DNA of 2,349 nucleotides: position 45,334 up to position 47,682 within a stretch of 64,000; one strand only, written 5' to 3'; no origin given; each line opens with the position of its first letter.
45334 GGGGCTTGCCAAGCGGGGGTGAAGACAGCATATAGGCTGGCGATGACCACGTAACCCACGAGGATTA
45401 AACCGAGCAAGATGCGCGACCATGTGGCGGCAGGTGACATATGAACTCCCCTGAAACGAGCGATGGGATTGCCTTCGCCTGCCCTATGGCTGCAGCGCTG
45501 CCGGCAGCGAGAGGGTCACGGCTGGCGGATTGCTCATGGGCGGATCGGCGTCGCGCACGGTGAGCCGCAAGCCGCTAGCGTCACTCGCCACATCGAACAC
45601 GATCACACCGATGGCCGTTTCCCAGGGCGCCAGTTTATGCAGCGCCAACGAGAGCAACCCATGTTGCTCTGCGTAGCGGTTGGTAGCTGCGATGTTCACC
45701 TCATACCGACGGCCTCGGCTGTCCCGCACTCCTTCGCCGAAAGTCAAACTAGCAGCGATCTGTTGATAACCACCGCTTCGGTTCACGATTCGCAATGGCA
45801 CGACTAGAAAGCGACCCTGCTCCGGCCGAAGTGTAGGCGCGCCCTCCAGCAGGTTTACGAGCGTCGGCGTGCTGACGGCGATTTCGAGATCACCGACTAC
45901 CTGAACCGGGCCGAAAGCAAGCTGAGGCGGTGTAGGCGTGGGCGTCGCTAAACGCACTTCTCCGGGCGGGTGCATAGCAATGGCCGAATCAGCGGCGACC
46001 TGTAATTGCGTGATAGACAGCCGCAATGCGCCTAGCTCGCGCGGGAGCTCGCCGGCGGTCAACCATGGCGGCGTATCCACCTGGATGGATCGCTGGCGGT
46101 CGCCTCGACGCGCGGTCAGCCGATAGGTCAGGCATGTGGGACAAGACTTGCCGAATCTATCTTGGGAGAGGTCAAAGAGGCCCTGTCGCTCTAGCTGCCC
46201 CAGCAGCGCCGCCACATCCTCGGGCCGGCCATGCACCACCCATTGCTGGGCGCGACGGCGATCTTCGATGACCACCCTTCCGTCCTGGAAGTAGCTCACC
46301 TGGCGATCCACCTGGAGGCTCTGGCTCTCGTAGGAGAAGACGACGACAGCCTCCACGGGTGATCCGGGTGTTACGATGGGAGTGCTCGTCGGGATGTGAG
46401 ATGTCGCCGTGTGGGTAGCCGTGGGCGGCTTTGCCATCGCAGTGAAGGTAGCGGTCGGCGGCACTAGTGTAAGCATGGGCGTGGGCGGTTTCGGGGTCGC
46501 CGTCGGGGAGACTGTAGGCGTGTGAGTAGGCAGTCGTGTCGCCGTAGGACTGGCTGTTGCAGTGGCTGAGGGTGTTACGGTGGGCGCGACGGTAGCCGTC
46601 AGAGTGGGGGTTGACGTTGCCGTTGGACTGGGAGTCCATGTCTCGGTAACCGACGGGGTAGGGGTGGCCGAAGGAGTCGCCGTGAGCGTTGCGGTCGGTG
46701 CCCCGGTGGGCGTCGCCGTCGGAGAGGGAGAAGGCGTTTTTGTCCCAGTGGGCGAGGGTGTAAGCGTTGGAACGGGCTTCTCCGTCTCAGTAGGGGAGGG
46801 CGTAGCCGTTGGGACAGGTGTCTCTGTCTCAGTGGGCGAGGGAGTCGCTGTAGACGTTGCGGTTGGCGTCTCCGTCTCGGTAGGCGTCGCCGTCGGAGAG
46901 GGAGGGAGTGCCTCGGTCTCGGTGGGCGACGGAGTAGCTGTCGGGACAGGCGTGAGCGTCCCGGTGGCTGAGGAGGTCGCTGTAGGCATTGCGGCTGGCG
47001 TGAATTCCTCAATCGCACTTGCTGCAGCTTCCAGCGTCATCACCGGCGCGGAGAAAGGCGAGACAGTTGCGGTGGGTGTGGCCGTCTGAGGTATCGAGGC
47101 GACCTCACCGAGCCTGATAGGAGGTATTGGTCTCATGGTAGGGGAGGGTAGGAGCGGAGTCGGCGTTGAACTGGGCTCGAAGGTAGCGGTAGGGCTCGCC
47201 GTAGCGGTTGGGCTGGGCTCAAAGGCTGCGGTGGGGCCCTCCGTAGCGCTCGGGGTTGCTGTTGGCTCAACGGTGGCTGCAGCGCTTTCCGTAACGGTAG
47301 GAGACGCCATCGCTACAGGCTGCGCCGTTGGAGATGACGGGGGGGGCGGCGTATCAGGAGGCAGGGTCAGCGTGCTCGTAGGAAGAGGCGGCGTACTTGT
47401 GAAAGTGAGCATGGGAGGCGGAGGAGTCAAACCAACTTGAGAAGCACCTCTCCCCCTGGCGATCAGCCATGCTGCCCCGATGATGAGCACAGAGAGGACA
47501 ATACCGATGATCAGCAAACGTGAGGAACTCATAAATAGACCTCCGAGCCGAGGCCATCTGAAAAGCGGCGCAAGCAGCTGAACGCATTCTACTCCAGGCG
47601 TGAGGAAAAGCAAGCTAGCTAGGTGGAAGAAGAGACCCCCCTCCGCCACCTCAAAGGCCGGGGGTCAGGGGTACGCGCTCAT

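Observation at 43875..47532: Putative protein O-glycosylation pair: PMT-like membrane glycosyltransferase co-operonic with a giant Thr/Pro-rich surface protein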

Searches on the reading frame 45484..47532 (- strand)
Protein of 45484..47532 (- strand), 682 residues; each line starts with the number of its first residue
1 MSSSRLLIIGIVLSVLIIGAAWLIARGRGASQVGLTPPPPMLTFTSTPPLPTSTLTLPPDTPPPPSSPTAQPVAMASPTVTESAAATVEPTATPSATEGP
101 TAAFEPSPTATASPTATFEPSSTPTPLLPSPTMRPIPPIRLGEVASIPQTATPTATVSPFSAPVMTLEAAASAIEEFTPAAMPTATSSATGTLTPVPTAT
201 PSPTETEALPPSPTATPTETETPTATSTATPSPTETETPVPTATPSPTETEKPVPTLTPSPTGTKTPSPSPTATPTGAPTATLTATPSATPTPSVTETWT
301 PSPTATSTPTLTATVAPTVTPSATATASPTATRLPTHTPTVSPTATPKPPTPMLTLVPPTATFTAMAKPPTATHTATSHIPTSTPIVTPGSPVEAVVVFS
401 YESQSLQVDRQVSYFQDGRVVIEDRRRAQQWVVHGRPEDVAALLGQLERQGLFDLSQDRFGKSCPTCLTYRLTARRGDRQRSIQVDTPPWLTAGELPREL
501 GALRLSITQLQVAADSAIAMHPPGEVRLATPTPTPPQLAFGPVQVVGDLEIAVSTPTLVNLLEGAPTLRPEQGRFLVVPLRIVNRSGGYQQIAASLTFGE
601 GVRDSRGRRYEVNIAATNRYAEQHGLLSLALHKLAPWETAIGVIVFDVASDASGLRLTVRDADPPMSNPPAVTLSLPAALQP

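Call 3: search_protein_families(library=pfam, proteins=[window:45484-47532:-], max_evalue=0.1)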
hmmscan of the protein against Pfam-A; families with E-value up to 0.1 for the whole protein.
window:45484-47532:- (682 aa): 1 family
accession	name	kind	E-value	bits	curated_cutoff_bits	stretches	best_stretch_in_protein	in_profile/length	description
PF11611.13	DUF4352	-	4.8e-06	27.3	25.9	1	547-661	10-114/122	Domain of unknown function (DUF4352)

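Call 4: search_protein_families(library=ncbifam, proteins=[window:45484-47532:-], max_evalue=0.1)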
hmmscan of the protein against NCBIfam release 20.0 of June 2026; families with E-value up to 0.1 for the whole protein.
window:45484-47532:- (682 aa): 0 families

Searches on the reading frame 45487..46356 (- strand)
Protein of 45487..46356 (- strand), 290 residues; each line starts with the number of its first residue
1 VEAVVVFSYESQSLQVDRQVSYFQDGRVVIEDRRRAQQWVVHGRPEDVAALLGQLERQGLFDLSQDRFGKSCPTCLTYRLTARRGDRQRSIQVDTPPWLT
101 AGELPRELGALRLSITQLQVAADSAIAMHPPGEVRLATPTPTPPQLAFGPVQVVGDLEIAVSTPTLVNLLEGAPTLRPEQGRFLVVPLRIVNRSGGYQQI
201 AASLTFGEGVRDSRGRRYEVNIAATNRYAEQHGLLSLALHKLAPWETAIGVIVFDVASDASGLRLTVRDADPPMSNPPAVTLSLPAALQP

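Call 22: find_homologous_proteins(query=window:45487-46356:-, max_evalue=0.001)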
Query seq(290 aa) (290 aa): 7 proteins with E <= 0.001 among 5374 candidates.
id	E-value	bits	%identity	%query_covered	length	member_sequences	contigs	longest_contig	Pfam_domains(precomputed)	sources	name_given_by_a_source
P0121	3.9e-186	635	100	100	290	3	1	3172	PF11611.14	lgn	-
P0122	1.1e-154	532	81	99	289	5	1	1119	PF11611.14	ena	-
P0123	1.8e-125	436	67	98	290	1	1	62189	PF11611.14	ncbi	-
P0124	4.3e-111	389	63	93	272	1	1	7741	PF11611.14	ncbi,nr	ncbi:MAG: DUF4352 domain-containing protein [Anaerolineae bacterium]|nr:DUF4352 domain-containing pr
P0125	5.0e-110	385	69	89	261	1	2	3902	PF11611.14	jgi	jgi:hypothetical protein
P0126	2.7e-101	357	64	90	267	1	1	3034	-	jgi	-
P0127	5.2e-96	339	55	98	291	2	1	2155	PF11611.14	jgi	jgi:hypothetical protein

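Call 53: predict_structure(alignment_id=A3)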
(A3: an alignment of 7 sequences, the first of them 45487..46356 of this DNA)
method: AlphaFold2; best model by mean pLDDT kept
length: 290 residues; sequences in the alignment: 7
mean_pLDDT: 76.4   pTM: 0.58
mean pLDDT of the five models: 76.4, 71.3, 69.6, 65.8, 59.9
residues with pLDDT >= 90: 57; 70-90: 150; 50-70: 66; < 50: 17
segments of 3 or more residues with pLDDT < 50: 137-144, 207-209, 273-275, 288-290
pLDDT, mean of each block of 10 residues (from residue 1): 91 88 93 92 86 91 91 87 93 77 72 80 74 62 58 79 79 71 84 76 57 60 71 68 73 79 73 55 57
secondary structure, 60 per line:
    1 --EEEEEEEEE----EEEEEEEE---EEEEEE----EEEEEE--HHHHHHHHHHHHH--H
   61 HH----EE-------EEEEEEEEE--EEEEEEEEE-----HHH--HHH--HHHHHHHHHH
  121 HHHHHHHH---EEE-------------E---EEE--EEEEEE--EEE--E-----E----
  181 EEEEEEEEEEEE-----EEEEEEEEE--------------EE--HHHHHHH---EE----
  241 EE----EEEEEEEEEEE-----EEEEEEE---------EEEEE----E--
elements in order: E3-11 E16-23 E27-32 E37-42 H45-57 E76-84 E87-95 H111-128 E132-134 E152-154 E157-162 E165-167 E181-192 E198-206 H225-231 E247-257 E263-269 E279-283

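Call 55: fold_search(model_id=the predicted structure, library=pdb)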
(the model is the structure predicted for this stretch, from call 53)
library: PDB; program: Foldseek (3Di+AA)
matches with E <= 10: 893; with E <= 0.001: 1
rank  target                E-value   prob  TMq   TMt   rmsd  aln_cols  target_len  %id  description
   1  4les                  3.5e-04  1.00  0.30  0.56   4.6       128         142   16  2.2 Angstrom Crystal Structure of Conserved Hypothetical Protein from Bacillus anthracis. (released 2013-08-07)
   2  3cfu_A                1.5e-03  1.00  0.33  0.59   5.3       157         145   13  Crystal structure of the yjhA protein from Bacillus subtilis. Northeast Structural Genomics Consortium target SR562 (released 2008-03-18)
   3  5bxg                  1.9e-03  1.00  0.25  0.44  10.5       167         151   14  Crystal structure of an uncharacterized beta-sandwich protein (CD630_09570) from Clostridium difficile 630 at 1.90 A res (released 2015-07-08)
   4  4eae_A                2.5e-03  1.00  0.31  0.45   5.7       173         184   15  The crystal structure of a functionally unknown protein from Listeria monocytogenes EGD-e (released 2012-04-04)
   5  9a4z_A                5.5e-03  1.00  0.32  0.48   3.9       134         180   16  Integrative model of YXKC-DACA by crosslinking MS and deep learning (released 2024-09-18)
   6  1rk8_B                6.5e-03  1.00  0.29  0.58   4.0       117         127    8  Structure of the cytosolic protein PYM bound to the Mago-Y14 core of the exon junction complex (released 2004-04-13)
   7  4hs3_A                1.2e-02  0.18  0.18  0.18  17.0       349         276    8  Crystal structure of H-2Kb with a disulfide stabilized F pocket in complex with the LCMV derived peptide GP34 (released 2014-05-07)
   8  8as3_A                1.7e-02  0.21  0.21  0.18  21.7       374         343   11  Structure of arrestin2 in complex with 6P CCR5 phosphopeptide and Fab30 (released 2023-06-07)
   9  1p27_A                1.8e-02  1.00  0.33  0.59   4.9       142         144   10  Crystal Structure of the Human Y14/Magoh complex (released 2003-08-19)
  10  1fzj_A                1.8e-02  0.16  0.17  0.18  17.3       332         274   11  MHC CLASS I NATURAL MUTANT H-2KBM1 HEAVY CHAIN COMPLEXED WITH BETA-2 MICROGLOBULIN AND VESICULAR STOMATITIS VIRUS NUCL (released 2001-03-28)
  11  2hyi_A                1.9e-02  1.00  0.32  0.58   4.7       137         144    8  Structure of the human exon junction complex with a trapped DEAD-box helicase bound to RNA (released 2006-08-15)
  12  3o0l_A                1.9e-02  0.87  0.20  0.44   7.9       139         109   16  Crystal structure of a Pfam DUF1425 family member (Shew_1734) from Shewanella sp. pv-4 at 1.81 a resolution (released 2010-08-04)
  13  7mxh_A                2.0e-02  0.21  0.19  0.20  18.5       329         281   12  CD1c with antigen analogue 3 (released 2021-11-17)
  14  1hl6_D                2.1e-02  1.00  0.32  0.59   4.1       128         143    8  A novel mode of RBD-protein recognition in the Y14-mago complex (released 2003-05-08)
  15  3ex7_E                2.1e-02  1.00  0.32  0.58   4.7       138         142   10  The crystal structure of EJC in its transition state (released 2008-12-09)
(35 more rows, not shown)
